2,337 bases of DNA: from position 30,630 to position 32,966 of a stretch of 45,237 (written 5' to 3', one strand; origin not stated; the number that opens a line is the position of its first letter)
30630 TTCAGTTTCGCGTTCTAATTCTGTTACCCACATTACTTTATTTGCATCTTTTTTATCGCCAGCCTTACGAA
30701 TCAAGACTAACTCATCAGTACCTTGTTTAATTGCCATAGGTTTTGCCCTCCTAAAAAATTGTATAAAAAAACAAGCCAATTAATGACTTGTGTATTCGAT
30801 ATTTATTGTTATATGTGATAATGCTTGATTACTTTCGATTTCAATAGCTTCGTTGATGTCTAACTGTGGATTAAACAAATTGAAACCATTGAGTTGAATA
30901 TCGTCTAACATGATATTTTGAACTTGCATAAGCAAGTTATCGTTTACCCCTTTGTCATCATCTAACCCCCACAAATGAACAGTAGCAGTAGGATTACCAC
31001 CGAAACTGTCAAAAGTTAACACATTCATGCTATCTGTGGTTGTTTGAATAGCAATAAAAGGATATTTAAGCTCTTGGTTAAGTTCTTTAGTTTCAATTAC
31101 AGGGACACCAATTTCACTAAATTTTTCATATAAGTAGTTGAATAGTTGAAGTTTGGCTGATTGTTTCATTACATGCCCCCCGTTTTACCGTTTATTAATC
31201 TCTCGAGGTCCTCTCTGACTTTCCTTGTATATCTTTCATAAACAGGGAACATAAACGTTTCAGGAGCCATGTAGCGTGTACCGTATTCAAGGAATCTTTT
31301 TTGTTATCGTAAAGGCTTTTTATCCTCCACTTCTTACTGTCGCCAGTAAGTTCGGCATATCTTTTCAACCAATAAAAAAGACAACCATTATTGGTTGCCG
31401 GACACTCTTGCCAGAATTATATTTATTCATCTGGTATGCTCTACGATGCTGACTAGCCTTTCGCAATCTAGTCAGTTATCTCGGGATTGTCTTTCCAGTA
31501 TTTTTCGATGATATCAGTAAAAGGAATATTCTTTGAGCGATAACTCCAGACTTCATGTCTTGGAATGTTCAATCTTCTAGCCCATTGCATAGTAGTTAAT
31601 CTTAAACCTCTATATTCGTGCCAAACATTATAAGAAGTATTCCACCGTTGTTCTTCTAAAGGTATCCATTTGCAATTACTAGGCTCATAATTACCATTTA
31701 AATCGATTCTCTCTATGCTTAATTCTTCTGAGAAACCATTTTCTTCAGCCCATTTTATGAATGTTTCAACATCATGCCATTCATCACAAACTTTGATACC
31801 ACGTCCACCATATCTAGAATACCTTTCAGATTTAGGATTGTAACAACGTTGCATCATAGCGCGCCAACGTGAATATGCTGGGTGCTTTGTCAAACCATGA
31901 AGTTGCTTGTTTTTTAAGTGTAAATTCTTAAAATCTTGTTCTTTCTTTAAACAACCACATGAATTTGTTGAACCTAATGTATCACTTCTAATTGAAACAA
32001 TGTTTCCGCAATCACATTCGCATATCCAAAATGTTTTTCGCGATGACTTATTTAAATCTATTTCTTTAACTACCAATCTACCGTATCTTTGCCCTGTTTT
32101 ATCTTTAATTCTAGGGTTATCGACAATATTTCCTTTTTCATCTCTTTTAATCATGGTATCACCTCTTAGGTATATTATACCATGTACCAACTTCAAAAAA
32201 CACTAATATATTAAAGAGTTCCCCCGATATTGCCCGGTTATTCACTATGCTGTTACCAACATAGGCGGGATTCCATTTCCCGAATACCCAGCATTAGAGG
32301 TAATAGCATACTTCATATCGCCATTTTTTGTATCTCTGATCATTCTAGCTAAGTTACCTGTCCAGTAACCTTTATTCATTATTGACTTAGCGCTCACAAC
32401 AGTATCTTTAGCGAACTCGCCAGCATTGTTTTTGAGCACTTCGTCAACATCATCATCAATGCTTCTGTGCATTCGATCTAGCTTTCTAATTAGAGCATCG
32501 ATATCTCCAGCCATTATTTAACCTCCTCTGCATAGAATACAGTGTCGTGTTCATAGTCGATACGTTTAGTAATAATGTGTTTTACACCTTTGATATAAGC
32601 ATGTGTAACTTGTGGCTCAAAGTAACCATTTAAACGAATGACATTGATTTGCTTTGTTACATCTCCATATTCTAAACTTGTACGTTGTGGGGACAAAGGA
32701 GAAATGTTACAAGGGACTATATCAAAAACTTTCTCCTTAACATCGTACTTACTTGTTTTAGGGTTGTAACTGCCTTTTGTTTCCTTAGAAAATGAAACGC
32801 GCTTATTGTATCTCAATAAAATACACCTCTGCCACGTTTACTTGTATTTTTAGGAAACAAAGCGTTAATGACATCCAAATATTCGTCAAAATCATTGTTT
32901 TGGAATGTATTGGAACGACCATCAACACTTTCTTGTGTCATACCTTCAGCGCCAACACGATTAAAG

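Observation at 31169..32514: HK97-gp10-like head-tail gene split by a 1-kb group I intron carrying its own promoter-driven endonuclease gene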

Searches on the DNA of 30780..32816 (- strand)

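Call 5: search_rna_families(source=window, start=31100, end=32450, threshold=evalue, max_evalue=10, show_alignments=5)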
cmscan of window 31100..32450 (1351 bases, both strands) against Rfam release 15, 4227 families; matches with E-value up to 10: 7.
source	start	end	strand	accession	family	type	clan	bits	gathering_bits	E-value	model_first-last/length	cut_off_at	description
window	31720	31794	-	RF00342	snoZ40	Gene; snRNA; snoRNA; CD-box;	-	25.1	50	0.021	1-73/73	no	Small nucleolar RNA Z40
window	31101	31180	-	RF00136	SNORD81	Gene; snRNA; snoRNA; CD-box;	CL00050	19.1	50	2.5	1-77/77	no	Small nucleolar RNA SNORD81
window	31132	31161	+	RF01150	sR11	Gene; snRNA; snoRNA; CD-box;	-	18.6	39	1.1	28-57/57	no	Small nucleolar RNA sR11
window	31620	31699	-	RF01880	Xist_exon1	Gene; lncRNA;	-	15.7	50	0.18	1-85/85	no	X-chromosome inactivation gene exon 1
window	32270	32395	-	RF02970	EGFOA-assoc-1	Gene; sRNA;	-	13.2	224.5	0.73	1-250/250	no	EGFOA-assoc-1 RNA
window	31501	31566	+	RF00277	SNORD49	Gene; snRNA; snoRNA; CD-box;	CL00062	12.1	37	8.1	1-71/71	no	Small nucleolar RNA SNORD49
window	31870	31950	+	RF01295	SCARNA7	Gene; snRNA; snoRNA; scaRNA;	-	11.8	65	2.4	1-330/330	no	Small Cajal body-specific RNA 7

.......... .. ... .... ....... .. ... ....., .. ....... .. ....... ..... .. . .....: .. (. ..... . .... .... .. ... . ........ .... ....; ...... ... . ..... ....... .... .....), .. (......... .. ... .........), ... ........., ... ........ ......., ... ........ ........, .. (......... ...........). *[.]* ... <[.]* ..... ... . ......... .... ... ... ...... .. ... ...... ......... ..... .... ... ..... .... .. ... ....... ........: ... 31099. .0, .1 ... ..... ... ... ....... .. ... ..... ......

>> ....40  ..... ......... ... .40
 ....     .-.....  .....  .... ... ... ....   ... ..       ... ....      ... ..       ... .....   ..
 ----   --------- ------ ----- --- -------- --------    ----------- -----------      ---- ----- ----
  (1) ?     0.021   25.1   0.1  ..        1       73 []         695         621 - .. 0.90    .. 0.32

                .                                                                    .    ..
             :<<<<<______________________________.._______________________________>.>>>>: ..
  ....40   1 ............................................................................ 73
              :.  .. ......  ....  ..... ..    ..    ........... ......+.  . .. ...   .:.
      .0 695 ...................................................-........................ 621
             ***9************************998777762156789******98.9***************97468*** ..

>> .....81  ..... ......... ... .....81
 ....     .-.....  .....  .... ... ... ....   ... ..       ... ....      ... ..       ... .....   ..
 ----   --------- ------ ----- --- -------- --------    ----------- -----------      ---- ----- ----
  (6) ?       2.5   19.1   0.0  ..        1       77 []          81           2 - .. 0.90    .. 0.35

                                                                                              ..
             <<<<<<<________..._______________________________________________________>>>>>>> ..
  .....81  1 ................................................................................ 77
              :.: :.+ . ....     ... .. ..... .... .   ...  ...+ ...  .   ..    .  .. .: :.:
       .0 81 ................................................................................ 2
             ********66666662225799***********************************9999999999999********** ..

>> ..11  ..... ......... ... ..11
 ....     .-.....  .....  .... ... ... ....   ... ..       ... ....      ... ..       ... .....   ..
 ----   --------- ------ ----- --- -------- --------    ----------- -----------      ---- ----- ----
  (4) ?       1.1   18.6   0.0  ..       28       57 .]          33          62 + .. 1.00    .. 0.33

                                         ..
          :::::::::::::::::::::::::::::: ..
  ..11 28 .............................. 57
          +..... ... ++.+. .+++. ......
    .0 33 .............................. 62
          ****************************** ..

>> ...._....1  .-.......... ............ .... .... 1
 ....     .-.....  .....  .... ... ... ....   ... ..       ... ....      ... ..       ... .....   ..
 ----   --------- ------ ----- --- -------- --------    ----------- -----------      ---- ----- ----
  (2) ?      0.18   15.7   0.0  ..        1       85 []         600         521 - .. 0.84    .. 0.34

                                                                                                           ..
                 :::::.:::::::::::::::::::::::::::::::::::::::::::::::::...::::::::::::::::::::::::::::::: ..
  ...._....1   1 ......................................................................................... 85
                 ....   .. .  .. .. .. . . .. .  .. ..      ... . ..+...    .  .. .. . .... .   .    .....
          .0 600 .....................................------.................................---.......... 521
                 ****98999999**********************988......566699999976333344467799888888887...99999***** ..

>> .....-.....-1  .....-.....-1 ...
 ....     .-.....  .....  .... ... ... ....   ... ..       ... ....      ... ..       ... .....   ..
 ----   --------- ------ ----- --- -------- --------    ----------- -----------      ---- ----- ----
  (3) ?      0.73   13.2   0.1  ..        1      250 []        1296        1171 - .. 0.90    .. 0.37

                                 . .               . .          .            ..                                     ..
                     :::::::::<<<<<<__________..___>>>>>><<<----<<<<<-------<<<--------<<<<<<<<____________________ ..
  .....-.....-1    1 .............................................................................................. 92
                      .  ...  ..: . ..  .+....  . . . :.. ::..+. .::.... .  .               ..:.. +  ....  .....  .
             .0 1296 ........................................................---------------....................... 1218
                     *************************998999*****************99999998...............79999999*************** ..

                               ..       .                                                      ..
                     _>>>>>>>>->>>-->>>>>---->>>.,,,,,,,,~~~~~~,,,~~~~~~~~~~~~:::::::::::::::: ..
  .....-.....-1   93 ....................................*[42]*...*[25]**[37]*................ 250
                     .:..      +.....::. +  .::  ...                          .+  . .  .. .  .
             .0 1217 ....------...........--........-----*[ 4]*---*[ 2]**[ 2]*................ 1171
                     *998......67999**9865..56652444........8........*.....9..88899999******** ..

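Call 6: search_dna_similar(query=window:30780-32816:-, collection=phages, mode=near, max_rows=40)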
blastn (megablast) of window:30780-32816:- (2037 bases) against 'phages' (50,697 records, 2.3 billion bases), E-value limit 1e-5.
Records with a match: 8; places in all: 9; records where one place covers at least 80% of the query: 0.
Best place of each record, by identity: 90-95% 1; 80-90% 5; 60-80% 2.
By first word of the organism name: Staphylococcus 7; Arcanobacterium 1.
By host as written in the record: Staphylococcus caprae IME1323 1; Staphylococcus epidermidis S414 1; Staphylococcus epidermidis NCC 100655 1; Staphylococcus chromogenes 1; Arcanobacterium sp. 1; Mammaliicoccus sciuri C6854 1; Staphylococcus pseudintermedius 1; Staphylococcus aureus 1.
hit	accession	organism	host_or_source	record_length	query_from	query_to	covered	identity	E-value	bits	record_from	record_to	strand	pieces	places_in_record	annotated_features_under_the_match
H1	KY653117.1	Staphylococcus phage IME1323_01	Staphylococcus caprae IME1323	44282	1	535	26%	73.0%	2e-39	171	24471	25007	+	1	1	hypothetical protein (x3)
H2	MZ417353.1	Staphylococcus phage PG-2021_93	Staphylococcus epidermidis S414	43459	1013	1517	25%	74.8%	3e-51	209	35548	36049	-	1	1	record has no annotation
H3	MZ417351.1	Staphylococcus phage PG-2021_90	Staphylococcus epidermidis NCC 100655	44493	1315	1516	10%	85.2%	1e-50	207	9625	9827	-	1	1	record has no annotation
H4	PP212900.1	Staphylococcus phage PT1-1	Staphylococcus chromogenes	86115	1446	1517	4%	90.3%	3e-16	94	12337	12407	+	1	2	hypothetical protein (x2)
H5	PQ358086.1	Arcanobacterium phage TPWB06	Arcanobacterium sp.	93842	1446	1518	4%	86.3%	3e-12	81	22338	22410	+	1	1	tail length tape measure protein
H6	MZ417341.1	Staphylococcus phage PG-2021_67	Mammaliicoccus sciuri C6854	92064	1446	1518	4%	84.9%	1e-10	75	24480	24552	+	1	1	record has no annotation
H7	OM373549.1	Staphylococcus phage vB_SpsS-DH5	Staphylococcus pseudintermedius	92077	1446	1518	4%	84.9%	1e-10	75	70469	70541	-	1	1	record has no annotation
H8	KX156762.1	Staphylococcus phage vB_SauS_IMEP5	Staphylococcus aureus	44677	1450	1517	3%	86.8%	3e-11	77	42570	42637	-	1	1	hypothetical protein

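Call 7: get_annotated_region(hit=H1, flank=2500)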
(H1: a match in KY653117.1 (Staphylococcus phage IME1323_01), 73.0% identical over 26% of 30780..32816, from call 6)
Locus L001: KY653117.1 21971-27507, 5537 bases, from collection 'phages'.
description: Staphylococcus phage IME1323_01, complete genome.
organism: Staphylococcus phage IME1323_01 (NCBI taxid 1965487)
taxonomy: Viruses; Duplodnaviria; Heunggongvirae; Uroviricota; Caudoviricetes; Azeredovirinae
host: Staphylococcus caprae IME1323; source: -; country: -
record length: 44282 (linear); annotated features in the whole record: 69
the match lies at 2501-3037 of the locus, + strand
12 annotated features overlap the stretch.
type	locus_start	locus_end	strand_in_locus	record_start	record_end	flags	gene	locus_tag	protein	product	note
CDS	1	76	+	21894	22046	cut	-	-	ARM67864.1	hypothetical protein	-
CDS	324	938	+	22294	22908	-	-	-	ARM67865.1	capsid and scaffold protein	-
CDS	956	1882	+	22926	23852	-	-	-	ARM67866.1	major capsid protein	-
CDS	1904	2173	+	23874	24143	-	-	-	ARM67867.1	hypothetical protein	-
CDS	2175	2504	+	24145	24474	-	-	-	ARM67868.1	hypothetical protein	-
CDS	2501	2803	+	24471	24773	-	-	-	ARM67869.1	hypothetical protein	-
CDS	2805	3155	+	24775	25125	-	-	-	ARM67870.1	hypothetical protein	-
CDS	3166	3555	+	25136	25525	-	-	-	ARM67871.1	hypothetical protein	-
CDS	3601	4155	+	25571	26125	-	-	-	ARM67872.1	tail protein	-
CDS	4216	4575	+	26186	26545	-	-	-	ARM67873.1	hypothetical protein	-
CDS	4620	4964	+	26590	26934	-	-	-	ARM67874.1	hypothetical protein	-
CDS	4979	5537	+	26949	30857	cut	-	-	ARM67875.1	tail length tape-measure protein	-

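Call 8: get_annotated_region(hit=H2, flank=2500)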
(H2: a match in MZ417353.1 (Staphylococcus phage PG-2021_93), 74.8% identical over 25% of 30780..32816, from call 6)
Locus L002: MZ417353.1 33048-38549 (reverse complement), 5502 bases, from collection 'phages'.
description: UNVERIFIED: Staphylococcus phage PG-2021_93, complete genome.
organism: Staphylococcus phage PG-2021_93 (NCBI taxid 2815644)
taxonomy: Viruses; Duplodnaviria; Heunggongvirae; Uroviricota; Caudoviricetes; Rockefellervirus
host: Staphylococcus epidermidis S414; source: WWTP; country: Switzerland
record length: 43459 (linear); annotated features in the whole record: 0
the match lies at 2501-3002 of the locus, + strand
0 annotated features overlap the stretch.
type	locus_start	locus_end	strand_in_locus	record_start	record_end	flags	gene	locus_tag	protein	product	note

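Call 9: get_annotated_region(hit=H3, flank=2500)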
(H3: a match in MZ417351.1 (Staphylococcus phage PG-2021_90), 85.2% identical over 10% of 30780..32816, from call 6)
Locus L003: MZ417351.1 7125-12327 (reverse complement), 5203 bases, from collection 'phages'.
description: UNVERIFIED: Staphylococcus phage PG-2021_90, complete genome.
organism: Staphylococcus phage PG-2021_90 (NCBI taxid 2815642)
taxonomy: Viruses; Duplodnaviria; Heunggongvirae; Uroviricota; Caudoviricetes; Rockefellervirus
host: Staphylococcus epidermidis NCC 100655; source: WWTP; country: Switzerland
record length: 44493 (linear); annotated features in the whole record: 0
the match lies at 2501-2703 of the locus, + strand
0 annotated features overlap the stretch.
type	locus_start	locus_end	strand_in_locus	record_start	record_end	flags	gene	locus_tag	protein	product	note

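Call 11: search_dna_similar(query=window:31290-31475:-, collection=phages, mode=distant, max_rows=60, max_evalue=0.001)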
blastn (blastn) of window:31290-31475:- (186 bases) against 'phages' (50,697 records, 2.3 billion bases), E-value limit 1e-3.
Records with a match: 72; places in all: 81; records where one place covers at least 80% of the query: 13.
Best place of each record, by identity: 90-95% 17; 80-90% 30; 60-80% 25.
By first word of the organism name: Staphylococcus 38; Clostridium 12; uncultured 5; Clostridioides 4; Streptococcus 4; Lactobacillus 2; Arcanobacterium 1; Bacteriophage 1; Alicyclobacillus 1; Leptolyngbya 1; and 3 more.
By host as written in the record: Staphylococcus sp. 13; Clostridium perfringens 10; - 9; Staphylococcus aureus 4; Staphylococcus epidermidis 3; Mammaliicoccus sciuri C6854 3; Lactobacillus delbrueckii subsp. lactis 2; Homo sapiens 2; and 25 more.
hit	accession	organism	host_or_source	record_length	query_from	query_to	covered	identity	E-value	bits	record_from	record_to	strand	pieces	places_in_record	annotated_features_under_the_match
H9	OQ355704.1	Staphylococcus phage vB_SepS_BE28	Staphylococcus epidermidis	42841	6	175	91%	89.4%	2e-57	226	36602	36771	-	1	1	hypothetical protein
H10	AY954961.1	Staphylococcus phage ROSA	-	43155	6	176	92%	88.3%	3e-55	219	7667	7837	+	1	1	none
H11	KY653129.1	Staphylococcus phage IME1365_01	Staphylococcus haemolyticus IME1365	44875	6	176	92%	88.3%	3e-55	219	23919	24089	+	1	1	none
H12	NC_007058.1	Staphylococcus phage ROSA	Staphylococcus aureus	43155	6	176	92%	88.3%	3e-55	219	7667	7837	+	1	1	none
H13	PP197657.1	Staphylococcus phage Rosita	Staphylococcus aureus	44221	6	176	92%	88.3%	3e-55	219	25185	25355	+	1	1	none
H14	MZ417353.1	Staphylococcus phage PG-2021_93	Staphylococcus epidermidis S414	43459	6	176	92%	86.5%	7e-51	205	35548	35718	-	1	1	record has no annotation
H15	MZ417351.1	Staphylococcus phage PG-2021_90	Staphylococcus epidermidis NCC 100655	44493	6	175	91%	87.1%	5e-52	208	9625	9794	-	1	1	record has no annotation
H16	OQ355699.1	Staphylococcus phage vB_SepS_BE20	Staphylococcus epidermidis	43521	6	175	91%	84.7%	1e-46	190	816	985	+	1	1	hypothetical protein (x2)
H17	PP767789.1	Clostridioides phage phiCDKH02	Clostridioides difficile CD500-12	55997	6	177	92%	73.9%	5e-14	83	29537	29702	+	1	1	none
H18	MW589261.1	Staphylococcus phage vB-SscS-F1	Mammaliicoccus sciuri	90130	6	175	91%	73.5%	2e-14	84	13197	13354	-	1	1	none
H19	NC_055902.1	uncultured phage cr131_1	Rhesus macaque feces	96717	6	176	92%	70.3%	3e-10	71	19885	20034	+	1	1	none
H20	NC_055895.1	uncultured phage cr7_1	human feces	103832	6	176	92%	69.6%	1e-10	72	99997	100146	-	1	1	none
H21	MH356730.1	Staphylococcus phage VB-SauS-SA2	Staphylococcus aureus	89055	8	177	91%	68.8%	2e-13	81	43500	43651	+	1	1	none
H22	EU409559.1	Lactobacillus phage JCL1032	Lactobacillus delbrueckii subsp. lactis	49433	7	181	68%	80.2%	2e-6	114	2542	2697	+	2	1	putative terminase large subunit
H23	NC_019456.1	Lactobacillus phage JCL1032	Lactobacillus delbrueckii subsp. lactis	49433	7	181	68%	80.2%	2e-6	114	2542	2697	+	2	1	terminase large subunit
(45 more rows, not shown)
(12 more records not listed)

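Call 12: search_dna_similar(query=window:32150-32300:-, collection=phages, mode=distant, max_rows=60, max_evalue=0.01)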
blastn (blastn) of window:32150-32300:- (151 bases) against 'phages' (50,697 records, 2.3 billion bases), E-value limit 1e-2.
Records with a match: 1; places in all: 1; records where one place covers at least 80% of the query: 0.
Best place of each record, by identity: 60-80% 1.
By first word of the organism name: Staphylococcus 1.
By host as written in the record: Staphylococcus epidermidis 1.
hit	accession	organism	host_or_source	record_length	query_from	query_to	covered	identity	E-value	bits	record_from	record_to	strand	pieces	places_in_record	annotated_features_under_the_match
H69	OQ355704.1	Staphylococcus phage vB_SepS_BE28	Staphylococcus epidermidis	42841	43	143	67%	76.7%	2e-6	58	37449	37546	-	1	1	tail completion or Neck1 protein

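Call 13: get_annotated_region(hit=H9, flank=2500)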
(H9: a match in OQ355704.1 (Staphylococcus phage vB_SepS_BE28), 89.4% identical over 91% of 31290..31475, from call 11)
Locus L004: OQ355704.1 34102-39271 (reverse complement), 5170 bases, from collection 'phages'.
description: Staphylococcus phage vB_SepS_BE28, complete genome.
organism: Staphylococcus phage vB_SepS_BE28 (NCBI taxid 3028901)
taxonomy: Viruses; Duplodnaviria; Heunggongvirae; Uroviricota; Caudoviricetes; Rockefellervirus
host: Staphylococcus epidermidis; source: Human skin; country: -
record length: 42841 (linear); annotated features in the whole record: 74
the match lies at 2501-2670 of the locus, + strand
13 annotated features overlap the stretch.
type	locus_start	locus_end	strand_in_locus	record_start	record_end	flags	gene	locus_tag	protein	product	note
CDS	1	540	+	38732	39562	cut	-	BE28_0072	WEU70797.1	major head protein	-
CDS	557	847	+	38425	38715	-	-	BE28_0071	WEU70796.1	Arc-like repressor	-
CDS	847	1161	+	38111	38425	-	-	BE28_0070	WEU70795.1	head-tail adaptor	-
CDS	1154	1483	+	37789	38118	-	-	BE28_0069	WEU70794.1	hypothetical protein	-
CDS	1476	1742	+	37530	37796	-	-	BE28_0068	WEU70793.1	tail completion or Neck1 protein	-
CDS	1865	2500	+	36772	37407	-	-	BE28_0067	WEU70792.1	HNH endonuclease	-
CDS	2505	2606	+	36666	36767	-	-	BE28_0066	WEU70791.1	hypothetical protein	-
CDS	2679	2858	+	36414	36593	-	-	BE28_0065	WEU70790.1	hypothetical protein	-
CDS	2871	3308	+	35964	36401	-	-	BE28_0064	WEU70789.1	tail terminator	-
CDS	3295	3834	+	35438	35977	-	-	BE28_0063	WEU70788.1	major tail protein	-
CDS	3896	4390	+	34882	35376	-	-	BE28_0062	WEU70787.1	tail assembly chaperone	-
CDS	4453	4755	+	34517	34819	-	-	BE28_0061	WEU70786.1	tail protein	-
CDS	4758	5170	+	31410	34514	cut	-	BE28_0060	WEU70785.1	tail length tape measure protein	-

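Call 14: get_annotated_region(hit=H12, flank=2500)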
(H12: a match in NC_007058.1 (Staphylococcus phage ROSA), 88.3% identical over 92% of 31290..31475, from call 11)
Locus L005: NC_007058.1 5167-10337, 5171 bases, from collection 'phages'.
description: Staphylococcus phage ROSA, complete genome.
organism: Staphylococcus phage ROSA (NCBI taxid 320843)
taxonomy: Viruses; Duplodnaviria; Heunggongvirae; Uroviricota; Caudoviricetes; Azeredovirinae; Phietavirus; Phietavirus ROSA
host: Staphylococcus aureus; source: -; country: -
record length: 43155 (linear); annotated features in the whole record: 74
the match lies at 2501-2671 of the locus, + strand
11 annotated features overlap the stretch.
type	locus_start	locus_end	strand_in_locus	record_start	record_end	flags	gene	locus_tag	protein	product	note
CDS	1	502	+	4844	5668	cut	-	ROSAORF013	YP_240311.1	major head protein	-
CDS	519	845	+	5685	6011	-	-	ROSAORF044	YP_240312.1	Arc-like repressor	-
CDS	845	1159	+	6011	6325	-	-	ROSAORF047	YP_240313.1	head-tail adaptor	-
CDS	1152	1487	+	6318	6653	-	-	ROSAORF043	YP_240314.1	head closure protein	-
CDS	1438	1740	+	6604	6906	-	-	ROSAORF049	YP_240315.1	ORF049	-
CDS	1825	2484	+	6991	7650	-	-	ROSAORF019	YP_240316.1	HNH endonuclease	-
CDS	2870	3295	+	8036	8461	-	-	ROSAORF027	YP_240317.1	tail terminator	-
CDS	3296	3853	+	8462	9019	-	-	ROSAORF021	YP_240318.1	major tail protein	-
CDS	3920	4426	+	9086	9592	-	-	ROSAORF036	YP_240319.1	tail assembly chaperone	-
CDS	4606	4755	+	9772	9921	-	-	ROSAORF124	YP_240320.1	ORF124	-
CDS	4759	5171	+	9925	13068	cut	-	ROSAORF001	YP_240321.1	tail length tape measure protein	-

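Call 15: get_annotated_region(hit=H23, flank=2500)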
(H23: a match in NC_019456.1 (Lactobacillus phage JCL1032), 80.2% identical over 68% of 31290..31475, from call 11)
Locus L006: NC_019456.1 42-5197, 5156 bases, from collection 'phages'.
description: Lactobacillus phage JCL1032, complete genome.
organism: Lactobacillus phage JCL1032 (NCBI taxid 37105)
taxonomy: Viruses; Duplodnaviria; Heunggongvirae; Uroviricota; Caudoviricetes
host: Lactobacillus delbrueckii subsp. lactis; source: -; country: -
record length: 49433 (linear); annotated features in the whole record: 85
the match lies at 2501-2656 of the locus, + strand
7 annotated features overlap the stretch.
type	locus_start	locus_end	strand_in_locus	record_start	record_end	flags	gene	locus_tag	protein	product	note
CDS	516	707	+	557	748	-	-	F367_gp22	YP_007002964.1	hypothetical protein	ORF1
CDS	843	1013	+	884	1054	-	-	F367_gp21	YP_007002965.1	hypothetical protein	ORF2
regulatory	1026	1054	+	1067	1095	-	-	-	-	terminator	putative transcriptional terminator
CDS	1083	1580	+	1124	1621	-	-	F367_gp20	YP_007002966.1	terminase small subunit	ORF3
CDS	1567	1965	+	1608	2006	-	-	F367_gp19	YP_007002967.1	HNH endonuclease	ORF4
CDS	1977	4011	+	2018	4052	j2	-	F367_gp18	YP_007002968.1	terminase large subunit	ORF5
CDS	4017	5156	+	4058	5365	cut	-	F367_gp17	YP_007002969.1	portal protein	ORF6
